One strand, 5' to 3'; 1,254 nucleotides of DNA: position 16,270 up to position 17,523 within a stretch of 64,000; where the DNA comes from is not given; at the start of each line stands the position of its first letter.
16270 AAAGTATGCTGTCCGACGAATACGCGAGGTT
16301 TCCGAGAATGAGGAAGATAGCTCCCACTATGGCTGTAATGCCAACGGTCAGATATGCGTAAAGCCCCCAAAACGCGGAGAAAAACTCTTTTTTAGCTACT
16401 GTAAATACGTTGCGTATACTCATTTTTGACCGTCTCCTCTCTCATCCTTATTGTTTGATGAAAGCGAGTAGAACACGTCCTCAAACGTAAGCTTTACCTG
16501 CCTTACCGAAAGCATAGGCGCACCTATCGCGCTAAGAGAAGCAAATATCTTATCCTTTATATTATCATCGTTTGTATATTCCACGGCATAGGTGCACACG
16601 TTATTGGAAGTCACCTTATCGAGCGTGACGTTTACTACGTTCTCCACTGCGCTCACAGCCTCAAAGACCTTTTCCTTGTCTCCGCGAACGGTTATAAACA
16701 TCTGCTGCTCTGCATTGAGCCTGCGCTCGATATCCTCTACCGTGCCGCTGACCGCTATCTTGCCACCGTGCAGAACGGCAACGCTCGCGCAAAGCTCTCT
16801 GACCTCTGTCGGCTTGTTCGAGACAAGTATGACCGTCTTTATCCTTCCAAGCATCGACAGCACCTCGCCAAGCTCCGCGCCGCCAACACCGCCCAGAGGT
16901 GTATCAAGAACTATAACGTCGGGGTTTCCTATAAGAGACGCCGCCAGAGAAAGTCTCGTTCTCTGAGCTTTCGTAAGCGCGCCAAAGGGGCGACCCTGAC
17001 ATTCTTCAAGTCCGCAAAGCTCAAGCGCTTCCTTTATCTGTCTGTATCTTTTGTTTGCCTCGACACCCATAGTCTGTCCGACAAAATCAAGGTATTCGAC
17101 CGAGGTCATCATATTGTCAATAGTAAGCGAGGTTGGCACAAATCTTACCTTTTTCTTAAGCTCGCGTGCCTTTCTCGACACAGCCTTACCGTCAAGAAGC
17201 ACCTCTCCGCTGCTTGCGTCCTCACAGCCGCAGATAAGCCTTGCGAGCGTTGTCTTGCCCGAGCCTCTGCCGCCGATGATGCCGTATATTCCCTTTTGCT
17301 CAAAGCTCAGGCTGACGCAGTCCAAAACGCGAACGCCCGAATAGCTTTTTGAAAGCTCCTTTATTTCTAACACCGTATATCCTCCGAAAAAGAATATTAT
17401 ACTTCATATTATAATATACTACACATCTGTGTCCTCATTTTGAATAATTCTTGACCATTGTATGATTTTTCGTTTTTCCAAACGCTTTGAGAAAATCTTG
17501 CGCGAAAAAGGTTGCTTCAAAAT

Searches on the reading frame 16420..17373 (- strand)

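Call 38: search_protein_families(library=pfam, proteins=[window:16420-17373:-], max_evalue=0.00001)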
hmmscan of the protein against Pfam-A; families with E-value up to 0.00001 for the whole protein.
window:16420-17373:- (317 aa): 1 family
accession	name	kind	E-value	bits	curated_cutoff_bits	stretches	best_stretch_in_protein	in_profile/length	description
PF00005.33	ABC_tran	-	2e-23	83.9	25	1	18-160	2-136/137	ABC transporter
